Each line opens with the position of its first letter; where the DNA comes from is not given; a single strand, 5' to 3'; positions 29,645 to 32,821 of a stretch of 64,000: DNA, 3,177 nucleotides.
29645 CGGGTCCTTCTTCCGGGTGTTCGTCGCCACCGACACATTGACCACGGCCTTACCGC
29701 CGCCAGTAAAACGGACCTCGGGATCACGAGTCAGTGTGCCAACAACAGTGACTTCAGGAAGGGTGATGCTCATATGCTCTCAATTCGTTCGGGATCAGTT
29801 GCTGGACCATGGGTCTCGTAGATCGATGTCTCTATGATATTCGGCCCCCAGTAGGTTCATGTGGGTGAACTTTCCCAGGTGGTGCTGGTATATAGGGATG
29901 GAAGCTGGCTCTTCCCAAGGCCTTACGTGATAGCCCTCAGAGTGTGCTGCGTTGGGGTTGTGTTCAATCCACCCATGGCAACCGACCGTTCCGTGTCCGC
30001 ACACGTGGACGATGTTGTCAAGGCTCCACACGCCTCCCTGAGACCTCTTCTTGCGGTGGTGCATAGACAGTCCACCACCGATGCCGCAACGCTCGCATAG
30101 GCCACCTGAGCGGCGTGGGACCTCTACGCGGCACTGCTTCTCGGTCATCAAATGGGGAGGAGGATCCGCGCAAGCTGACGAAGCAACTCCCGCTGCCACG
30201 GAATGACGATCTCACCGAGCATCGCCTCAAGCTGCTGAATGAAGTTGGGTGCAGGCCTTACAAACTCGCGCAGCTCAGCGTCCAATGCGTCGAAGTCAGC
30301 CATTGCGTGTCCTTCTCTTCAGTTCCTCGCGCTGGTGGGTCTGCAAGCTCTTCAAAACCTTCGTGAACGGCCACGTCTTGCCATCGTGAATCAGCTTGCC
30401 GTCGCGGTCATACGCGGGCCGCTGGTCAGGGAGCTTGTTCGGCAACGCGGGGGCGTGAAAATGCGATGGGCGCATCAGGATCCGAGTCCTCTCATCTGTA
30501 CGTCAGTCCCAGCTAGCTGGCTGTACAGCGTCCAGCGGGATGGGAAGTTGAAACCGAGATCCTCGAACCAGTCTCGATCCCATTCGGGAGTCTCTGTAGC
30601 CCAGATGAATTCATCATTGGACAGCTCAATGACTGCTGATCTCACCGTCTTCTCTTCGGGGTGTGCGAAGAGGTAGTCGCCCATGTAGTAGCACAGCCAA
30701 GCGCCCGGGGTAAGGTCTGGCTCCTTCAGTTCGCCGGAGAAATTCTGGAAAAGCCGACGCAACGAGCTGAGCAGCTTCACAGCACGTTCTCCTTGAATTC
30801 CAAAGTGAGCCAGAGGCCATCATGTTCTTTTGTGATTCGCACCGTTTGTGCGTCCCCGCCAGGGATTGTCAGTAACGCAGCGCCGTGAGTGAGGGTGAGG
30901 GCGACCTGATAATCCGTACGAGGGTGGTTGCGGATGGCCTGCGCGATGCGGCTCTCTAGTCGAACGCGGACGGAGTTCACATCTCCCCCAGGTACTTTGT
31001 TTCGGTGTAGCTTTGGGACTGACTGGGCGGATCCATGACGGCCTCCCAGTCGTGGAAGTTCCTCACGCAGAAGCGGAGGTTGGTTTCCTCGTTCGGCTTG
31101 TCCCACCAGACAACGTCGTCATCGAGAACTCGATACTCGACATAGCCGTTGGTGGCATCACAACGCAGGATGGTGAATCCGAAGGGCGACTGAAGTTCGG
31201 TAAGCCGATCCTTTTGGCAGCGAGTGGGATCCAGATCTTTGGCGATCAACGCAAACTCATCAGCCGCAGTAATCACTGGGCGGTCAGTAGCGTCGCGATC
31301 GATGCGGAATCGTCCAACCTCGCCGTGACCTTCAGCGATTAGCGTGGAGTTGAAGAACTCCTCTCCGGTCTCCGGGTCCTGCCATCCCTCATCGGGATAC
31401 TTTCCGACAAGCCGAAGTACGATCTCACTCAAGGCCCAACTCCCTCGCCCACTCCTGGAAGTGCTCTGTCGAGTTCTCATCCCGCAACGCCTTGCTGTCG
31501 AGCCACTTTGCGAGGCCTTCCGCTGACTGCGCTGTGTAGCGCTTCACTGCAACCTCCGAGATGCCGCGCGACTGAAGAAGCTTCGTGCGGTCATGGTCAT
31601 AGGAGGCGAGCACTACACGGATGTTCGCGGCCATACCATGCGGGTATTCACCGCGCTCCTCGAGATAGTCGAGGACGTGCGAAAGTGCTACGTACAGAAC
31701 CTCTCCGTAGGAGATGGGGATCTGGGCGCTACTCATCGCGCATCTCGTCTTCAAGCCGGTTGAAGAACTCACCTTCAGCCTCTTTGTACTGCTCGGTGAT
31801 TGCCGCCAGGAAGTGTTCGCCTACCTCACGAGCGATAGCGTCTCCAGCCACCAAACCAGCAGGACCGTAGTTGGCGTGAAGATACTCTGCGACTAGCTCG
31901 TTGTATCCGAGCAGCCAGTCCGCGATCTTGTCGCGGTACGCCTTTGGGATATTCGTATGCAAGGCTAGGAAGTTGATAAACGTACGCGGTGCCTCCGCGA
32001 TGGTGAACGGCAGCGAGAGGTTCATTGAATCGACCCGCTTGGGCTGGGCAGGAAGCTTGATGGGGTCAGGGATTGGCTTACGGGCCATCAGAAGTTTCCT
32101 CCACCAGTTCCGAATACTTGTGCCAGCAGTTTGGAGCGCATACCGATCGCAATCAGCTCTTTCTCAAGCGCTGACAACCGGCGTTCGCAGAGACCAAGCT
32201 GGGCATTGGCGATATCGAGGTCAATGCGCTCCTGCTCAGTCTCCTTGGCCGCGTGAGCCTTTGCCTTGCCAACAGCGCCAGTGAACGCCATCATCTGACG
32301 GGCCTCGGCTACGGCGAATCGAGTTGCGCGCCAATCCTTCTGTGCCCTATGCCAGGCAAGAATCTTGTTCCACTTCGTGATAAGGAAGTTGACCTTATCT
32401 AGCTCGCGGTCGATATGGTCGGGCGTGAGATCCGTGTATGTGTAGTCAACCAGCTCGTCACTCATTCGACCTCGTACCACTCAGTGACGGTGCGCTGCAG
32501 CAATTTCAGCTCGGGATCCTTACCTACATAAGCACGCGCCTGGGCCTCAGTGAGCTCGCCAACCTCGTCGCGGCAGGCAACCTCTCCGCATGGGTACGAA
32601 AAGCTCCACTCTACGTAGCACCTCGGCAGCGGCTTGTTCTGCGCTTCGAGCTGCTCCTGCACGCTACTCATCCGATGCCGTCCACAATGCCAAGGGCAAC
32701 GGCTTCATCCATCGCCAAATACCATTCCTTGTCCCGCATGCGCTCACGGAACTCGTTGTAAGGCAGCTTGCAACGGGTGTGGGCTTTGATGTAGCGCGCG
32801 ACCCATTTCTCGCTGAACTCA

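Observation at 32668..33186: ClpP-like protease encoded among early and replication genes, away from the capsid module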

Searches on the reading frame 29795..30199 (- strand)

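Call 3: search_protein_families(library=pfam, proteins=[window:29795-30199:-], max_evalue=0.01)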
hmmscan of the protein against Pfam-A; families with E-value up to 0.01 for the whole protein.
window:29795-30199:- (134 aa): 1 family
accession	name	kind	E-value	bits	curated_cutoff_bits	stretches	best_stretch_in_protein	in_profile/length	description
PF01844.29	HNH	-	0.0002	21.9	21.4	1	35-69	1-39/47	HNH endonuclease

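Call 4: search_protein_families(library=phrogs, proteins=[window:29795-30199:-], max_evalue=0.001)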
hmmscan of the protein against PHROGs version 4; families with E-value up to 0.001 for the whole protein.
window:29795-30199:- (134 aa): 6 families
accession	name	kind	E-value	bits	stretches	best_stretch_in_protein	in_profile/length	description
phrog_740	-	DNA, RNA and nucleotide metabolism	1.5e-32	113.9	1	18-105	24-111/332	HNH endonuclease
phrog_14515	-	DNA, RNA and nucleotide metabolism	5.9e-21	75.5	1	55-118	4-65/77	HNH endonuclease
phrog_7370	-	DNA, RNA and nucleotide metabolism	6.5e-07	30.4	1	22-89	31-95/115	HNH endonuclease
phrog_119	-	DNA, RNA and nucleotide metabolism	7.2e-05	22.8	1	21-81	192-257/443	HNH endonuclease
phrog_4581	-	head and packaging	0.00026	21.5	1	21-89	54-119/395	terminase small subunit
phrog_16726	-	DNA, RNA and nucleotide metabolism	0.00087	20.1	0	16-68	77-134/308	HNH endonuclease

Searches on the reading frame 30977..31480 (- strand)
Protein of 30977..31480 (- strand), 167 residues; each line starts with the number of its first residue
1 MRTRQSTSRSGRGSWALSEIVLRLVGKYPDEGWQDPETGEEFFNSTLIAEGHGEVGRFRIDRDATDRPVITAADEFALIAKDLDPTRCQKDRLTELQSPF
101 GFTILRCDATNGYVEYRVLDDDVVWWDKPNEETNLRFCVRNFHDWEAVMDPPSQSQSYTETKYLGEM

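Call 3: search_protein_families(library=pfam, proteins=[window:30977-31480:-], max_evalue=0.01)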
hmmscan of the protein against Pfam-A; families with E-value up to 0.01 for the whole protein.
window:30977-31480:- (167 aa): 0 families

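Call 4: search_protein_families(library=phrogs, proteins=[window:30977-31480:-], max_evalue=0.001)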
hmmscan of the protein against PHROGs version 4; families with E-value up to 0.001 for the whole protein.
window:30977-31480:- (167 aa): 1 family
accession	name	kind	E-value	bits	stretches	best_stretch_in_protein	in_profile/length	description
phrog_13394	-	unknown function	1.2e-16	62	1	19-159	3-146/157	-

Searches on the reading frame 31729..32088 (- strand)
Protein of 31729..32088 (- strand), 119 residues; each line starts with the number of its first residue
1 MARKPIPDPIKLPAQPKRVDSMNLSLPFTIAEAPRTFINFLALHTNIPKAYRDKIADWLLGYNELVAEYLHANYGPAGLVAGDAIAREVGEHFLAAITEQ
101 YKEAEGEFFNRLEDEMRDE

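Call 3: search_protein_families(library=pfam, proteins=[window:31729-32088:-], max_evalue=0.01)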
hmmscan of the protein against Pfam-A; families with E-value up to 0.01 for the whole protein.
window:31729-32088:- (119 aa): 0 families

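Call 4: search_protein_families(library=phrogs, proteins=[window:31729-32088:-], max_evalue=0.001)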
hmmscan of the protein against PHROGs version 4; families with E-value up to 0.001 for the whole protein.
window:31729-32088:- (119 aa): 1 family
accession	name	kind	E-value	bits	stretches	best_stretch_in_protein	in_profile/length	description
phrog_10063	-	unknown function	1.5e-27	96.7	1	22-118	12-108/113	-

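Call 50: search_protein_families(library=padloc, proteins=[window:31729-32088:-], max_evalue=0.01)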
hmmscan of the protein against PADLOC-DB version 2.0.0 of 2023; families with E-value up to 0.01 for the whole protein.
window:31729-32088:- (119 aa): 0 families

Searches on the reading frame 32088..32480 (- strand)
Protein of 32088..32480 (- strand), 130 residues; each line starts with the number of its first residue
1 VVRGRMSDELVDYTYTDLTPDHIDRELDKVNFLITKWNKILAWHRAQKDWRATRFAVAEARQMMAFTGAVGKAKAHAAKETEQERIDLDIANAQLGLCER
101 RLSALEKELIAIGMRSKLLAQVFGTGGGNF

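Call 3: search_protein_families(library=pfam, proteins=[window:32088-32480:-], max_evalue=0.01)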
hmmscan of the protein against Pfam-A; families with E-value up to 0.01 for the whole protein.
window:32088-32480:- (130 aa): 0 families

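Call 4: search_protein_families(library=phrogs, proteins=[window:32088-32480:-], max_evalue=0.001)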
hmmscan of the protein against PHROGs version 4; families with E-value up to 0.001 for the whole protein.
window:32088-32480:- (130 aa): 2 families
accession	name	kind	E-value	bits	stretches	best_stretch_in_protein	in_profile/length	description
phrog_10000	-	unknown function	5.3e-40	137.7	1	10-129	6-127/128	-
phrog_1389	-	unknown function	1.6e-07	32.3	1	17-121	7-114/122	-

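Call 50: search_protein_families(library=padloc, proteins=[window:32088-32480:-], max_evalue=0.01)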
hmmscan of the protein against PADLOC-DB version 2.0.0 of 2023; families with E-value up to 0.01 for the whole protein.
window:32088-32480:- (130 aa): 0 families

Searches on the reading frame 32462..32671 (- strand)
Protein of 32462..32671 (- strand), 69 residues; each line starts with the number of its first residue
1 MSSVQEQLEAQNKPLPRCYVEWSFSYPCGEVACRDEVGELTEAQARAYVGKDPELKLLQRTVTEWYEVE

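Call 3: search_protein_families(library=pfam, proteins=[window:32462-32671:-], max_evalue=0.01)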
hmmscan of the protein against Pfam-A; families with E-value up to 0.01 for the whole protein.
window:32462-32671:- (69 aa): 0 families

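Call 4: search_protein_families(library=phrogs, proteins=[window:32462-32671:-], max_evalue=0.001)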
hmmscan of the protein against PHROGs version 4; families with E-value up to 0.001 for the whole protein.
window:32462-32671:- (69 aa): 0 families

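Call 50: search_protein_families(library=padloc, proteins=[window:32462-32671:-], max_evalue=0.01)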
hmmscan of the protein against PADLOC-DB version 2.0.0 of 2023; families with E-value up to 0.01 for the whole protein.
window:32462-32671:- (69 aa): 0 families
